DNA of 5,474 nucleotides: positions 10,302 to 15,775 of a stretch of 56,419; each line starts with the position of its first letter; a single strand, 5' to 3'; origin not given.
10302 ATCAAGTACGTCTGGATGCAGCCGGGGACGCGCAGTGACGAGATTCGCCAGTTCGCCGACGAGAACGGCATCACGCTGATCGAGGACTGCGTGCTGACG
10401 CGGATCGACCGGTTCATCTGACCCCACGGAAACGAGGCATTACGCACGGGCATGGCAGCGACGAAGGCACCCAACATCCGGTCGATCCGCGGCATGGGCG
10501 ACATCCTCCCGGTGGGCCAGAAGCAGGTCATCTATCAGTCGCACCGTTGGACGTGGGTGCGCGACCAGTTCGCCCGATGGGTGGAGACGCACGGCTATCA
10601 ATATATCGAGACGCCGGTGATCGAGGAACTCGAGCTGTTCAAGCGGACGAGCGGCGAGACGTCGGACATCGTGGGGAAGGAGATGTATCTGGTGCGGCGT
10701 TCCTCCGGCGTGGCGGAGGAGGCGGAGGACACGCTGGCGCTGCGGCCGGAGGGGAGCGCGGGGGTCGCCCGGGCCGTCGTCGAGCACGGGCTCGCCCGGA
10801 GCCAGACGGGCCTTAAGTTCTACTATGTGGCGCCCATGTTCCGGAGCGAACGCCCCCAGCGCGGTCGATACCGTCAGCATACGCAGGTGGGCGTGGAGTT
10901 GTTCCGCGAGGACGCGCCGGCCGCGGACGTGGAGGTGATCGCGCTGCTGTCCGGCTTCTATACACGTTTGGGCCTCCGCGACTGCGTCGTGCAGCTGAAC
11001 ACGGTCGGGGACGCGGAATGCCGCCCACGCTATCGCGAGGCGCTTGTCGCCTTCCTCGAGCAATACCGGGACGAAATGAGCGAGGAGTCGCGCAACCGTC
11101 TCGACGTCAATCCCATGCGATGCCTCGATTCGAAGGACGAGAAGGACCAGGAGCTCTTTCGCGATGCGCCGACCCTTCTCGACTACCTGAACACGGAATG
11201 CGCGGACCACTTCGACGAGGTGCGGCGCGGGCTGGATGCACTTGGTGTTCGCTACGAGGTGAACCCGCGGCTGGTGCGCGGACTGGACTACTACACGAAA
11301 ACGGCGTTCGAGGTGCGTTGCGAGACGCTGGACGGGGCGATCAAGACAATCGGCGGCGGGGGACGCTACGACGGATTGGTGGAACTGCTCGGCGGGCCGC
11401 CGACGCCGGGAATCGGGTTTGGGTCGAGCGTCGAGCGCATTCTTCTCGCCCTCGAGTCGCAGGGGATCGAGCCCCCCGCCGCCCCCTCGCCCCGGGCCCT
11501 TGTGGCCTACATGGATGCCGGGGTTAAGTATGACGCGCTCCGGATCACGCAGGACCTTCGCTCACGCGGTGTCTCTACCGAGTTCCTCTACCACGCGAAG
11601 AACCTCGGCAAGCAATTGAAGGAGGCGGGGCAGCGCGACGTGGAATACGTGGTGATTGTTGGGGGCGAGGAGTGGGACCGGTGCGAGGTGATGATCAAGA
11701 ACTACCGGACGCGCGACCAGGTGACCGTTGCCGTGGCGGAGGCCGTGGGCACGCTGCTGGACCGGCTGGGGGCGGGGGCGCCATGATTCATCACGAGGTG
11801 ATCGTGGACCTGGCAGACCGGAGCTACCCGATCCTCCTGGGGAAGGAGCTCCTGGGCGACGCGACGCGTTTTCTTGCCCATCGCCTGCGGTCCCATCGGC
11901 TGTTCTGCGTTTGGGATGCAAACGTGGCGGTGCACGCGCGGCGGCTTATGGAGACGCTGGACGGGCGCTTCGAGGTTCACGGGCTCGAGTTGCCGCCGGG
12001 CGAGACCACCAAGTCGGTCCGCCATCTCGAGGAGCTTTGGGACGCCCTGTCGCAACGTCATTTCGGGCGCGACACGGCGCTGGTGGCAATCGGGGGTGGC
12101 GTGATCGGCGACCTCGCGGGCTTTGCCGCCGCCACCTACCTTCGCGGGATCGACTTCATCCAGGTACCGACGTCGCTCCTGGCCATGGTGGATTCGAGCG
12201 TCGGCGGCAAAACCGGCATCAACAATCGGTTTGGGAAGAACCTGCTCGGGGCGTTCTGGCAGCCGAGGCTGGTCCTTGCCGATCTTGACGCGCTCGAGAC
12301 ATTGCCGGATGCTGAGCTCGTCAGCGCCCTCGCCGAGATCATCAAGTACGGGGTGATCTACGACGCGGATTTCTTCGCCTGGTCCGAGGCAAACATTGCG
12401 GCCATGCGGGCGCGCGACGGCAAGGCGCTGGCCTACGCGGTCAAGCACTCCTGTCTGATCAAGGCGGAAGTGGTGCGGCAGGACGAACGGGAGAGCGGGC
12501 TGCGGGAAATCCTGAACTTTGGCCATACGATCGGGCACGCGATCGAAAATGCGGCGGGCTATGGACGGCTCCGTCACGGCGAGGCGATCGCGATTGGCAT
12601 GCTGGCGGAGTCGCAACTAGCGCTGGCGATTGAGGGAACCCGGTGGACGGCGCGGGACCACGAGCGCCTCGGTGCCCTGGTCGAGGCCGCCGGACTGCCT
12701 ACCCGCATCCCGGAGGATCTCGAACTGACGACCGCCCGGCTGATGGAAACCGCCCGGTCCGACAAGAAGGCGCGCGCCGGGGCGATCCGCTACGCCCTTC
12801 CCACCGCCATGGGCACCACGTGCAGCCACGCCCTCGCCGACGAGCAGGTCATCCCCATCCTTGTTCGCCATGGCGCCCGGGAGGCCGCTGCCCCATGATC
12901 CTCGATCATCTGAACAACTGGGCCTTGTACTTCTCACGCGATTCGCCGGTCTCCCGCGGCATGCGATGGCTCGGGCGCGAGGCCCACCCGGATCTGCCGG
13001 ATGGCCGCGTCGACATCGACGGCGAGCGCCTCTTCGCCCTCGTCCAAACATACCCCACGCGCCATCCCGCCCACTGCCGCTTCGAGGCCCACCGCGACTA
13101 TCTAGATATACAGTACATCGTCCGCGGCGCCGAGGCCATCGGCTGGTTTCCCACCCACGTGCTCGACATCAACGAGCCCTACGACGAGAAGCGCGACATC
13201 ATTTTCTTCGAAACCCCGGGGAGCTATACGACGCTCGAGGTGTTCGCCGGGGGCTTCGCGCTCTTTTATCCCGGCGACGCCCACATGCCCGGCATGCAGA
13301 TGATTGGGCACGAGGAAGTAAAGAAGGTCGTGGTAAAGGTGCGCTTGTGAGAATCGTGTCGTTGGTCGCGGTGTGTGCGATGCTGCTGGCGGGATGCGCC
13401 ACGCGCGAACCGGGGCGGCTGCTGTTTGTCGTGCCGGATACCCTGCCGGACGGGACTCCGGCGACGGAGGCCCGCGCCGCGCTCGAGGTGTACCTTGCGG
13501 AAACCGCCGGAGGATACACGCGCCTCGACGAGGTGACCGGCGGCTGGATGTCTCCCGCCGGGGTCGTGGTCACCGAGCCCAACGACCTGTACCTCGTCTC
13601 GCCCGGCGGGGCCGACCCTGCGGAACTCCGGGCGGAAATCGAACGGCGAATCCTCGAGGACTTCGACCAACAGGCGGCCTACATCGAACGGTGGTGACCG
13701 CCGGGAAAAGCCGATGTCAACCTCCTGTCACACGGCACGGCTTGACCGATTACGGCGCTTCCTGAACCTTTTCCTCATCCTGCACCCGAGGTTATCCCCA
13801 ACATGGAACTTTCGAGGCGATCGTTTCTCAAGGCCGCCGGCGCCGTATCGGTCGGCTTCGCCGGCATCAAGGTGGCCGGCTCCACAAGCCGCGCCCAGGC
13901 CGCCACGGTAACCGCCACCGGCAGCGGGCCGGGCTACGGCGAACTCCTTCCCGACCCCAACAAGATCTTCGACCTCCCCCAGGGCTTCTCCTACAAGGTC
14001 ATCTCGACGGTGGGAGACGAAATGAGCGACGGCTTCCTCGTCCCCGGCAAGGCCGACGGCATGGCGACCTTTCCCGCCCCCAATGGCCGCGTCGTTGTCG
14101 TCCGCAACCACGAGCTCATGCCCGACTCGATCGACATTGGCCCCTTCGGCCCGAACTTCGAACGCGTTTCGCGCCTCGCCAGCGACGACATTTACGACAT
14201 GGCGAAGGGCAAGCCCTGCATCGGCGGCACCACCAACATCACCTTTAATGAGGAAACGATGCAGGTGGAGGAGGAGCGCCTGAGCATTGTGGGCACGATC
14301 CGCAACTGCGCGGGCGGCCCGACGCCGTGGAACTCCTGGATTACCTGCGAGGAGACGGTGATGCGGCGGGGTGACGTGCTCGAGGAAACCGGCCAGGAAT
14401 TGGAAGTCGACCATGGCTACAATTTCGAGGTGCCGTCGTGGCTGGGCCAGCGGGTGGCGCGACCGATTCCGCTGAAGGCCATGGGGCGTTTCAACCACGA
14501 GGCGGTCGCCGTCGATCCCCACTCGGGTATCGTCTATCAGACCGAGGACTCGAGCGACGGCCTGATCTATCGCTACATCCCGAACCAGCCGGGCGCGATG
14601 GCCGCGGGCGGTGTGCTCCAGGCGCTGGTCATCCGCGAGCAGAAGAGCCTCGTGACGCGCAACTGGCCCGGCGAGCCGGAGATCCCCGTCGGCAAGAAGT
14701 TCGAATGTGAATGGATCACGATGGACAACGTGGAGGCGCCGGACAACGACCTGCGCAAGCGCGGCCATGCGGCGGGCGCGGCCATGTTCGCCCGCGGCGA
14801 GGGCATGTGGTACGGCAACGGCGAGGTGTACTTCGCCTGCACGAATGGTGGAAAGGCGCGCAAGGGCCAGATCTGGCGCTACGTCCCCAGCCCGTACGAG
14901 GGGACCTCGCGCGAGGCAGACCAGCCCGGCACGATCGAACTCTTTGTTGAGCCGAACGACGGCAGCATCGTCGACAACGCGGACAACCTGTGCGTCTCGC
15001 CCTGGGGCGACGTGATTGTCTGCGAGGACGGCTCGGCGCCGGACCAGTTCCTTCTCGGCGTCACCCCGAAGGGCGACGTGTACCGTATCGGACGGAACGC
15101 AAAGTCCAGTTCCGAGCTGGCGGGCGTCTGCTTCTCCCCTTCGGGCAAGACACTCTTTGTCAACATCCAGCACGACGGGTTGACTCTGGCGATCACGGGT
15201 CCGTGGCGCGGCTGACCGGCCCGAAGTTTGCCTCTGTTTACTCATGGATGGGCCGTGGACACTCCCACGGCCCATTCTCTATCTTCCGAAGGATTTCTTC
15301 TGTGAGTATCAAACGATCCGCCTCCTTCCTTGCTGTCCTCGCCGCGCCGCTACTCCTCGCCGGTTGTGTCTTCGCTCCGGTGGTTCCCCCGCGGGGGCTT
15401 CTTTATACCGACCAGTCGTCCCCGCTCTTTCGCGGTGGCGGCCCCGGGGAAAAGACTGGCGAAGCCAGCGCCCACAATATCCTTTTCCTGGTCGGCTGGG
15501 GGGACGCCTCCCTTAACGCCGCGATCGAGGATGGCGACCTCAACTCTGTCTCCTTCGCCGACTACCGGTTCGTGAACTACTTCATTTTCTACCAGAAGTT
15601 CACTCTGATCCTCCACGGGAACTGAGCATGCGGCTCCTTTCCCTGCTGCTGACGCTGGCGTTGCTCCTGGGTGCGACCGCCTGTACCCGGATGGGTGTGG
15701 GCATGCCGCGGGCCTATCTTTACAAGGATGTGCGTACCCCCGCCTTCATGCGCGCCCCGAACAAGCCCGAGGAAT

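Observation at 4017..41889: A/T-rich octamer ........(R) is massively over-represented and imposed on coding sequence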

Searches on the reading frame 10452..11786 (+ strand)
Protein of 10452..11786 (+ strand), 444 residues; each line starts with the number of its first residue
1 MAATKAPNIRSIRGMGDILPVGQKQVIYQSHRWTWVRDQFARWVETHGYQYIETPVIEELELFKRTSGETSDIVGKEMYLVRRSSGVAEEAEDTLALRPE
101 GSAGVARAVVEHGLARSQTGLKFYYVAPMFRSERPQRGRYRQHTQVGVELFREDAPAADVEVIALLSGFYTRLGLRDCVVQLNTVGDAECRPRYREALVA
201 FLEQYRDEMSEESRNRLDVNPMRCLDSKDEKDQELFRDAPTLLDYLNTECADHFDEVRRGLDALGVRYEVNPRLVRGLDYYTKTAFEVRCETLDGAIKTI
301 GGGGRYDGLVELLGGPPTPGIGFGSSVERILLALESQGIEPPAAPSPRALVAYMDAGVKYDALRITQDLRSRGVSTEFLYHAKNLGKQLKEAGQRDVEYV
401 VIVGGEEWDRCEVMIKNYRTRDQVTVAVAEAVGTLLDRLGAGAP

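Call 22: search_protein_families(library=pfam, proteins=[window:10452-11786:+], max_evalue=0.001)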
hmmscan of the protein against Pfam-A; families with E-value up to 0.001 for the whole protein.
window:10452-11786:+ (444 aa): 3 families
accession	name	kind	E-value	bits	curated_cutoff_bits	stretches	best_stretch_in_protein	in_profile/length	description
PF13393.11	tRNA-synt_His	-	1.1e-37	130.4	25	1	29-330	9-308/308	Histidyl-tRNA synthetase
PF03129.25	HGTP_anticodon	-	1.4e-12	48.1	21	1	359-436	15-92/94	Anticodon binding domain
PF00587.30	tRNA-synt_2b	-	2e-12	47.9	29.3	1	89-314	5-146/179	tRNA synthetase class II core domain (G, H, P, S and T)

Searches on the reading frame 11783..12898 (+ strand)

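Call 22: search_protein_families(library=pfam, proteins=[window:11783-12898:+], max_evalue=0.001)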
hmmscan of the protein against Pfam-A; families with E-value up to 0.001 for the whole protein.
window:11783-12898:+ (371 aa): 3 families
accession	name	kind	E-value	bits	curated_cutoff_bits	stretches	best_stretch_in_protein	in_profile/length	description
PF01761.26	DHQ_synthase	-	4.8e-47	158.8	24.2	1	69-179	3-113/115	3-dehydroquinate synthase N-terminal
PF24621.2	DHQS_C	-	7.9e-46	156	27.6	1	183-330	2-144/144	3-dehydroquinate synthase C-terminal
PF13685.12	Fe-ADH_2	-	2.5e-05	24.8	28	1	24-132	7-108/149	Iron-containing alcohol dehydrogenase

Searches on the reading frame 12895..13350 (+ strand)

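Call 22: search_protein_families(library=pfam, proteins=[window:12895-13350:+], max_evalue=0.001)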
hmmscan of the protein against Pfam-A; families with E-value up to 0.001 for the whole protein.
window:12895-13350:+ (151 aa): 1 family
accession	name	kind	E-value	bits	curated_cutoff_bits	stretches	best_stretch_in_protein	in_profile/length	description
PF04074.18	DUF386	-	1.7e-40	138.8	26.5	1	1-150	1-145/145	YhcH/YjgK/YiaL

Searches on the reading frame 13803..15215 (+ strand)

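Call 22: search_protein_families(library=pfam, proteins=[window:13803-15215:+], max_evalue=0.001)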
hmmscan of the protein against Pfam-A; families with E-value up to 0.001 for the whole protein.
window:13803-15215:+ (470 aa): 2 families
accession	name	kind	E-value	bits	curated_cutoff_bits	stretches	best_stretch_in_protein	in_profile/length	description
PF05787.19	PhoX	-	1.3e-83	282.3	24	1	44-459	2-515/515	Alkaline phosphatase PhoX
PF10518.14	TAT_signal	-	0.00058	20.1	22.7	1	2-17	1-16/21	TAT (twin-arginine translocation) pathway signal sequence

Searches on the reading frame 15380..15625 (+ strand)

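Call 22: search_protein_families(library=pfam, proteins=[window:15380-15625:+], max_evalue=0.001)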
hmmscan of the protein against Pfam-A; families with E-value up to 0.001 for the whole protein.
window:15380-15625:+ (81 aa): 1 family
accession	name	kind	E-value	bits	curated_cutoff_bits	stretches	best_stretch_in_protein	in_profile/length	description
PF13146.11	TRL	-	7.4e-16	58.6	25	1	6-81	1-77/77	TRL-like protein family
